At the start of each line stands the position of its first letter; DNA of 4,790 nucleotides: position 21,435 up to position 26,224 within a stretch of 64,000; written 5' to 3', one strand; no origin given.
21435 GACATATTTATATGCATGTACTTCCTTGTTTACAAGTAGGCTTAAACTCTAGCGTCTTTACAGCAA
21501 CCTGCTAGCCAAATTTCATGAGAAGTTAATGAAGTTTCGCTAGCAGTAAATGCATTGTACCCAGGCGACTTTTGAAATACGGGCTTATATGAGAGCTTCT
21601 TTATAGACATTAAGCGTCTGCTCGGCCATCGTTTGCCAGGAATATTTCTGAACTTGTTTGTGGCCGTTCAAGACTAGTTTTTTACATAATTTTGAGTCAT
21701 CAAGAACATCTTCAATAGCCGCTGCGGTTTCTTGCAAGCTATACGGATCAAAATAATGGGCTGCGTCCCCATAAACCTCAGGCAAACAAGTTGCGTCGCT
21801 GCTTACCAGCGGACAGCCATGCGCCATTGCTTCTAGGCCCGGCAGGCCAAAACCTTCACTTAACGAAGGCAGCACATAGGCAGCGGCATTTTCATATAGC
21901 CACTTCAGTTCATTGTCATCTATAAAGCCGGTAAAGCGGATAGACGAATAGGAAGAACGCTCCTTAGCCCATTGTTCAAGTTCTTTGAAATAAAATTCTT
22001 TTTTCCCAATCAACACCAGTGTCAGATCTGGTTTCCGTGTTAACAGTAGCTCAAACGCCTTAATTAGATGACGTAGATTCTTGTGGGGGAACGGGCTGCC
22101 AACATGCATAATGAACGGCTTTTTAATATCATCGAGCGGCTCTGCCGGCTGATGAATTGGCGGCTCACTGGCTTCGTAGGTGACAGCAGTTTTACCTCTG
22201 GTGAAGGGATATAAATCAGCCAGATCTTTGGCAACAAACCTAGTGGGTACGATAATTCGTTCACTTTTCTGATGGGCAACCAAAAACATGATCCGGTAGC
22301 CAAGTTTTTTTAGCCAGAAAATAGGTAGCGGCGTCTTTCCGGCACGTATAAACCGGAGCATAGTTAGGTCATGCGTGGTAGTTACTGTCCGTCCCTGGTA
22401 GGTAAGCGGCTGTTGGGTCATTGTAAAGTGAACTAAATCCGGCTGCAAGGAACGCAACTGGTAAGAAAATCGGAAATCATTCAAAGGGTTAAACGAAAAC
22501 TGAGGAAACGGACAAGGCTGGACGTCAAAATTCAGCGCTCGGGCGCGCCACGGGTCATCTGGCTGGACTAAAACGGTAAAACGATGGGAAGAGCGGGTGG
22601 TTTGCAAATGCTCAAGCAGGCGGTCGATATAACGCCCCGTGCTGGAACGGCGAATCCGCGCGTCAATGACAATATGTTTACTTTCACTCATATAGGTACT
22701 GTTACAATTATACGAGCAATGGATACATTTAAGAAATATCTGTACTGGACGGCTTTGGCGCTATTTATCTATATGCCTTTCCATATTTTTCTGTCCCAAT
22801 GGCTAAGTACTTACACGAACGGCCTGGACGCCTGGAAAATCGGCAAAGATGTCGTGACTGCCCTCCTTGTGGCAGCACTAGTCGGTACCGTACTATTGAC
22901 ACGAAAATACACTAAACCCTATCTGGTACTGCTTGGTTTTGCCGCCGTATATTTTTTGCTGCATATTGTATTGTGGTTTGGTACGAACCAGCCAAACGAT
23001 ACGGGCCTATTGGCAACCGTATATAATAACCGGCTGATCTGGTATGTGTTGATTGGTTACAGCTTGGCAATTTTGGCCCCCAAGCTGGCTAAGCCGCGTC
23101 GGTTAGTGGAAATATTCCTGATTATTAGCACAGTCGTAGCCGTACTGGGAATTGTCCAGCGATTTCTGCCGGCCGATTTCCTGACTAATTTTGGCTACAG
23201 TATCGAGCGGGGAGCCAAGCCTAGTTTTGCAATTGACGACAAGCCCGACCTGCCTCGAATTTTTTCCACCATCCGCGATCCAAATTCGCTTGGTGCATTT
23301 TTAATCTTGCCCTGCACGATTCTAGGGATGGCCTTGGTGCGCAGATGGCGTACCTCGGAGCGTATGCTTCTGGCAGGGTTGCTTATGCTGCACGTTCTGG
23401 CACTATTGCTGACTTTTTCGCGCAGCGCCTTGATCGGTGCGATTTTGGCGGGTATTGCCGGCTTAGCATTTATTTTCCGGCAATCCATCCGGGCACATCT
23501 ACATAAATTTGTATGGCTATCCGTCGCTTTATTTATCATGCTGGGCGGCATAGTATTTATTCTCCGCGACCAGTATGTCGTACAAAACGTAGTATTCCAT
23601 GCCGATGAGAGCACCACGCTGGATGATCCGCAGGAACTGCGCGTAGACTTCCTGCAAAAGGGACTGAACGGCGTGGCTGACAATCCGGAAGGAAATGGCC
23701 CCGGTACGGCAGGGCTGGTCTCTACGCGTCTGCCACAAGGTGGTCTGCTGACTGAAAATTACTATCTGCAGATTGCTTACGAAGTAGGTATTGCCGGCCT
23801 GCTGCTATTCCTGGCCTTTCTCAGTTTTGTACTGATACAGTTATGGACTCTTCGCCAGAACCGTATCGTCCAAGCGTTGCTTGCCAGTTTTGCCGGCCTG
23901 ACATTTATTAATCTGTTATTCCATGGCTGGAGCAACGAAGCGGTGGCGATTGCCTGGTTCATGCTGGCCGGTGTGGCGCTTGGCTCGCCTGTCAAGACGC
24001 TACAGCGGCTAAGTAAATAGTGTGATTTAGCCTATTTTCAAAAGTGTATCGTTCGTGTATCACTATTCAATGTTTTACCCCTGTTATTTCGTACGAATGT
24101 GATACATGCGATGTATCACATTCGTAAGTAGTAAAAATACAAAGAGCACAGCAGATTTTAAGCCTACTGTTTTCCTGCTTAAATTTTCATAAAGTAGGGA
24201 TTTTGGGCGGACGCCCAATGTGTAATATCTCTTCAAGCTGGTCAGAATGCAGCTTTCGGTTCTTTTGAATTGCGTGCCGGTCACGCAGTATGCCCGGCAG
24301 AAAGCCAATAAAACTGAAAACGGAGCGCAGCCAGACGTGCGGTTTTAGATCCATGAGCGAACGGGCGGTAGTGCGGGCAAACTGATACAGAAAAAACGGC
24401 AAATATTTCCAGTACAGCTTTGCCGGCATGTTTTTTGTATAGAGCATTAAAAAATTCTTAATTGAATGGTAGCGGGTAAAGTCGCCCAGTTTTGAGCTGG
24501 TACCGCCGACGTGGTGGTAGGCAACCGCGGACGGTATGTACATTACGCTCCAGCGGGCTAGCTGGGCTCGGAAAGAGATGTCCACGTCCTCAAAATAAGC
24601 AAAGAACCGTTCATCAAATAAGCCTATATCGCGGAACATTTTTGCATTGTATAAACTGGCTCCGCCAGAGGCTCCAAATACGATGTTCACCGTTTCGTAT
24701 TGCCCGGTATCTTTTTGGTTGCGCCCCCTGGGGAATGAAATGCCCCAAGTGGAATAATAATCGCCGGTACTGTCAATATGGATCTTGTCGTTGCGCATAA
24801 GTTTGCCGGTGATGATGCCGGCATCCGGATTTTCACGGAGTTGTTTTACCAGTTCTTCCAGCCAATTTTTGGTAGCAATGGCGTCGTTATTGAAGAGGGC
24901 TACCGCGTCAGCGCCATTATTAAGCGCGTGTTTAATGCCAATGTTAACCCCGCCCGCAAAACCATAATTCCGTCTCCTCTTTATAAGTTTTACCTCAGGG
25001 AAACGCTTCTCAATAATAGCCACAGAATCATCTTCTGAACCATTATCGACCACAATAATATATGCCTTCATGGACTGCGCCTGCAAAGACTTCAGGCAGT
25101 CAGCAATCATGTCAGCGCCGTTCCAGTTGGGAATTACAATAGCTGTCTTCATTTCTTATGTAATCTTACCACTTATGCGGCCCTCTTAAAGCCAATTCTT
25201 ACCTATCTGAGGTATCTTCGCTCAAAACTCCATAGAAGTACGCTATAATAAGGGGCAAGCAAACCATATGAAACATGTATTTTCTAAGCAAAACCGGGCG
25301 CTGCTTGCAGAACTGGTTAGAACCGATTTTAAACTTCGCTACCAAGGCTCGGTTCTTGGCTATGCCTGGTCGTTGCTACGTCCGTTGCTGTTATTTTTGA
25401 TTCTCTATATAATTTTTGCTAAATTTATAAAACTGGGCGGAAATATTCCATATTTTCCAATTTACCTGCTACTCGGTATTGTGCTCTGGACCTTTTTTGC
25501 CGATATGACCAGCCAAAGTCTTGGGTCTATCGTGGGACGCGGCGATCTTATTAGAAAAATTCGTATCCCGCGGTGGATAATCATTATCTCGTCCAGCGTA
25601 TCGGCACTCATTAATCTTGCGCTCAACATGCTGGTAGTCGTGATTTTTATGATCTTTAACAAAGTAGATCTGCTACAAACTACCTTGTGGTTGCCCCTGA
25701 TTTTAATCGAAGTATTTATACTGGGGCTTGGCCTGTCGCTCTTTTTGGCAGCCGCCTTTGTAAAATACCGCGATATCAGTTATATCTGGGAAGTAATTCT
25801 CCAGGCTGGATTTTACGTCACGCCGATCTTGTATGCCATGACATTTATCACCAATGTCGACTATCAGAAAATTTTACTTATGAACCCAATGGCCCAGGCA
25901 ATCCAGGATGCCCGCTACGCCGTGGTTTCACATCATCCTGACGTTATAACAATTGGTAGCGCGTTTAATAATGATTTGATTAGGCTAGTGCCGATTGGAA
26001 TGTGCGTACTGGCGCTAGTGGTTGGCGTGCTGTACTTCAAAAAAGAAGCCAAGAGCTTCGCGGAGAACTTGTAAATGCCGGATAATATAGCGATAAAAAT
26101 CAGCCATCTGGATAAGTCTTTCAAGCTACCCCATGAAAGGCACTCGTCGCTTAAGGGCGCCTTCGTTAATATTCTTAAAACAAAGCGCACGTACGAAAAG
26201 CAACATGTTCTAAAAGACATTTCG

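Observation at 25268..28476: Wzm/Wzt exporter with extended Wzt C-terminus followed by a coiled-coil methyltransferase: possible chain-terminator/ruler system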

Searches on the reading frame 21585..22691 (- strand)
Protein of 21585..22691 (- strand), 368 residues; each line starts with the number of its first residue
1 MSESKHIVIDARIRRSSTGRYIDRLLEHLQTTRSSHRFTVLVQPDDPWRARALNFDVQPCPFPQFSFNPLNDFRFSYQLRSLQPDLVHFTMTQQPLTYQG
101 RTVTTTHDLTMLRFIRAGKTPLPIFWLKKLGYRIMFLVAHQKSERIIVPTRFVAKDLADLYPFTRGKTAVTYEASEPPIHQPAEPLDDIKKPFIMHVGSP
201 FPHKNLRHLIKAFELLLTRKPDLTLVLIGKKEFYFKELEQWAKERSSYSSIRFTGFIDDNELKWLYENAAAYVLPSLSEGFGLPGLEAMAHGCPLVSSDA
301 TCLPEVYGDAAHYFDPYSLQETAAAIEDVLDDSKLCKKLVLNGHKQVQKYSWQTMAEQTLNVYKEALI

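Call 3: search_protein_families(library=pfam, proteins=[window:21585-22691:-], max_evalue=0.01)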
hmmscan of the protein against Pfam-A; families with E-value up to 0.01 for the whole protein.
window:21585-22691:- (368 aa): 6 families
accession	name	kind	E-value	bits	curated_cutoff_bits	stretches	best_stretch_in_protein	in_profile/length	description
PF00534.26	Glycos_transf_1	-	2e-33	115.8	26.4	1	189-345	13-171/172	Glycosyl transferases group 1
PF13692.12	Glyco_trans_1_4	-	6.4e-26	91.7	27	1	192-332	2-142/142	Glycosyl transferases group 1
PF20706.3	GT4-conflict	-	6.1e-13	48.9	26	1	188-357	194-383/385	Family 4 Glycosyltransferase in conflict systems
PF13439.12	Glyco_transf_4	-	8.7e-12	45.8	28.5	1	19-172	5-163/170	Glycosyltransferase Family 4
PF13524.12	Glyco_trans_1_2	-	5.5e-08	33.3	25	1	215-360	8-143/144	Glycosyl transferase-like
PF13579.12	Glyco_trans_4_4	-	1.2e-05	26.2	29.7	1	19-170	4-154/158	Glycosyl transferase 4-like domain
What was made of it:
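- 21585..22691 (-): GT4 glycosyltransferase (368 aa). PF00534 E=2e-33 (call 3).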

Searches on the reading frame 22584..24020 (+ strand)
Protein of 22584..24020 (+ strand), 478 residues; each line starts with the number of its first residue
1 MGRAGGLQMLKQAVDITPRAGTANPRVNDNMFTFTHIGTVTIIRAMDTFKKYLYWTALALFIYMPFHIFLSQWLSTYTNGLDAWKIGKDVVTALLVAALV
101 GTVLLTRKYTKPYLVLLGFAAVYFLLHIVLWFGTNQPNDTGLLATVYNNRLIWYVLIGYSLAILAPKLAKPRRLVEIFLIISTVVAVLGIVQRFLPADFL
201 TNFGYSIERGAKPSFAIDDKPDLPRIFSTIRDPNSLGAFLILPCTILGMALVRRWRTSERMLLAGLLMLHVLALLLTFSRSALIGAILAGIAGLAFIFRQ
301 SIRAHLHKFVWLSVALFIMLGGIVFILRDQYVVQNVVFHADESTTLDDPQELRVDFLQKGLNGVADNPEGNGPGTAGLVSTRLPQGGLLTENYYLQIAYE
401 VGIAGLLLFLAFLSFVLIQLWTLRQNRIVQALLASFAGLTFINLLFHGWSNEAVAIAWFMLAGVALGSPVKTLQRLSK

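Call 3: search_protein_families(library=pfam, proteins=[window:22584-24020:+], max_evalue=0.01)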
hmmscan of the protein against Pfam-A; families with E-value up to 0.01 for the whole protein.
window:22584-24020:+ (478 aa): 1 family
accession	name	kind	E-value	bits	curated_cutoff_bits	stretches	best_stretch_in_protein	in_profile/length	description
PF04932.20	Wzy_C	-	2.2e-11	44.2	31.7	1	267-410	3-149/149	O-Antigen ligase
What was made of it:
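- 22584..24020 (+): Wzy_C / O-antigen-ligase-like polytopic membrane protein. Candidate ligase or O-oligosaccharyltransferase for the exported glycan. The true start is probably downstream of the listed ORF start. PF04932 E=2e-11 (call 3).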

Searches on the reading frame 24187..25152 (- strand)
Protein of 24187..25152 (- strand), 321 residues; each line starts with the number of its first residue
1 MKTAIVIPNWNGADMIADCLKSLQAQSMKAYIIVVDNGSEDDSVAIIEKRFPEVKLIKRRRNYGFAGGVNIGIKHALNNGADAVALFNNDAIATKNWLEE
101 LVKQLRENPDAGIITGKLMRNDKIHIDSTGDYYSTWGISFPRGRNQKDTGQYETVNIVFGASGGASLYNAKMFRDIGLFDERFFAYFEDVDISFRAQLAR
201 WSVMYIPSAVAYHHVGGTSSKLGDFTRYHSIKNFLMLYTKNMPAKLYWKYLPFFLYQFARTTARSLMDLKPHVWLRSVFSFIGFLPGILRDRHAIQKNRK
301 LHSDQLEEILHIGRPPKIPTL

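Call 3: search_protein_families(library=pfam, proteins=[window:24187-25152:-], max_evalue=0.01)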
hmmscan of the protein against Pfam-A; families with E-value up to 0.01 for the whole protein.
window:24187-25152:- (321 aa): 7 families
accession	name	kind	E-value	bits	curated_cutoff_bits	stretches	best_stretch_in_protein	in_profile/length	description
PF00535.33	Glycos_transf_2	-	3.5e-26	92.6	23.3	1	5-176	2-167/168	Glycosyl transferase family 2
PF13641.12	Glyco_tranf_2_3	-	2.1e-17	64.4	27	1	3-215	3-213/230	Glycosyltransferase like family 2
PF10111.15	Glyco_tranf_2_2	-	1.7e-10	41.3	27.3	1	5-236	2-233/276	Glycosyltransferase like family 2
PF13632.12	Glyco_trans_2_3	-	6.3e-09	36.4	27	1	85-254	3-171/198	Glycosyl transferase family group 2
PF13704.12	Glyco_tranf_2_4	-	0.00023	22.1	27.5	0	13-64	4-53/98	Glycosyl transferase family 2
PF12804.13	NTP_transf_3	-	0.0025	18.5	27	1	10-114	21-120/160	MobA-like NTP transferase domain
PF07632.16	Sde182_NH-like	-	0.0063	16.5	26.8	1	4-103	117-222/268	Cellulose-binding Sde182, nucleoside hydrolase-like domain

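Call 4: search_protein_families(library=ncbifam, proteins=[window:24187-25152:-], max_evalue=0.01)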
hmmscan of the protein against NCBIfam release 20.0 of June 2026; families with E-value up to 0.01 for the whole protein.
window:24187-25152:- (321 aa): 25 families
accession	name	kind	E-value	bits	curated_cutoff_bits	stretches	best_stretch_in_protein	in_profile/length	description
TIGR03937.1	PgaC_IcaA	equivalog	4e-21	75.4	422.3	1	3-213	47-250/407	poly-beta-1,6-N-acetyl-D-glucosamine synthase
TIGR01556.1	rhamnosyltran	subfamily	1.1e-19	70.7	200.55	1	18-223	12-210/281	rhamnosyltransferase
TIGR03965.1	mycofact_glyco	equivalog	2.8e-18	66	280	1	3-214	76-281/467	mycofactocin biosynthesis glycosyltransferase MftF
NF041875.1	EPS_EpsD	equivalog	8.1e-15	55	370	1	5-216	3-209/325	exopolysaccharide biosynthesis glycosyltransferase EpsD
NF050113.1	gal_furan_GlfT1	equivalog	7.9e-13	48.4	330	1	7-195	5-188/290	galactofuranosyltransferase GlfT1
TIGR04283.1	glyco_like_mftF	equivalog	2.1e-11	43.9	182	1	4-207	2-179/221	TIGR04283 family arsenosugar biosynthesis glycosyltransferase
NF038302.1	EPS_HpsE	equivalog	4.5e-11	42.3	300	1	3-119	3-125/307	hormogonium polysaccharide biosynthesis glycosyltransferase HpsE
NF007482.0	PRK10073.1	equivalog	1.7e-10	40.4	423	1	3-101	8-106/334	glycosyltransferase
NF058614.1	PPMAGASynPpgS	equivalog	8.6e-09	35.1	370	1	4-117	3-112/226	polyprenyl-phospho-N-acetylgalactosaminyl synthase PpgS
TIGR03111.1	glyc2_xrt_Gpos1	hypoth_equivalog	1.1e-08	34.3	363.95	1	4-129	52-179/439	TIGR03111 family XrtG-associated glycosyltransferase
NF041394.1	GtaseAglG_Halo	equivalog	6.8e-07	28.9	440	1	13-120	15-121/304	glucosyl-dolichyl phosphate glucuronosyltransferase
NF038299.1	EPS_HpsN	equivalog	6.8e-07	28.6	425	1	3-229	3-244/317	hormogonium polysaccharide biosynthesis glycosyltransferase HpsN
NF047588.1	GlcsyltransPgfSStrep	equivalog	1.1e-06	28.1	500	1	1-121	1-124/308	glycosyltransferase PgfS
NF047683.1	TeichurnBiosyTuaG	equivalog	6e-06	26.1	400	1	4-120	9-127/252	teichuronic acid biosynthesis protein TuaG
NF050050.1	ProtGlycPglI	equivalog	2.5e-05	23.8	500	1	3-108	4-111/306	GalNAc(5)-diNAcBac-PP-undecaprenol beta-1,3-glucosyltransferase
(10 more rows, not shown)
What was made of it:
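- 24187..25152 (-): GT2 glycosyltransferase (321 aa), divergent from wzm. PF00535 E=4e-26; NCBIfam rhamnosyltransferase subfamily 1e-19, below its cutoff (calls 3, 4).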

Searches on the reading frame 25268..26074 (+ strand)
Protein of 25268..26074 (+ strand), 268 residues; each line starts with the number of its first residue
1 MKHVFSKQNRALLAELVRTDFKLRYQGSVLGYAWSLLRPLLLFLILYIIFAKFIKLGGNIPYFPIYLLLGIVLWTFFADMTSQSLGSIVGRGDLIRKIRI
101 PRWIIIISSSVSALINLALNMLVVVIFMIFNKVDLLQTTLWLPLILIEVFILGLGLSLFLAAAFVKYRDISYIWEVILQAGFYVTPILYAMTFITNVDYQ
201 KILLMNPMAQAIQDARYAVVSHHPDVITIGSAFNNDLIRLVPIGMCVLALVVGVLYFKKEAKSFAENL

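Call 3: search_protein_families(library=pfam, proteins=[window:25268-26074:+], max_evalue=0.01)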
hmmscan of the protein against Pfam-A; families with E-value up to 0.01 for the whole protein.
window:25268-26074:+ (268 aa): 1 family
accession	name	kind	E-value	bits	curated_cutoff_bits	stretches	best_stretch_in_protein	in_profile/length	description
PF01061.29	ABC2_membrane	-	1.1e-12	48.4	26.9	1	15-217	5-208/211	ABC-2 type transporter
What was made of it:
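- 25268..26074 (+): wzm: ABC-2 type polysaccharide exporter permease (268 aa). PF01061 ABC2_membrane E=1e-12 (call 3).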

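Call 4: search_protein_families(library=ncbifam, proteins=[window:25268-26074:+], max_evalue=0.01)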
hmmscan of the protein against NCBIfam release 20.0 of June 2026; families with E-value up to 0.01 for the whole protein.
window:25268-26074:+ (268 aa): 1 family
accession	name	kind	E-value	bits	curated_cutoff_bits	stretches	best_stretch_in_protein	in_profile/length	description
NF050109.1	galactan_ABC_perm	equivalog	2.7e-12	46.8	380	1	8-224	19-238/272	galactan export ABC transporter permease subunit Wzm/RfbD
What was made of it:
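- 25268..26074 (+): Weak match to the NCBIfam galactan Wzm/RfbD model (call 4).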
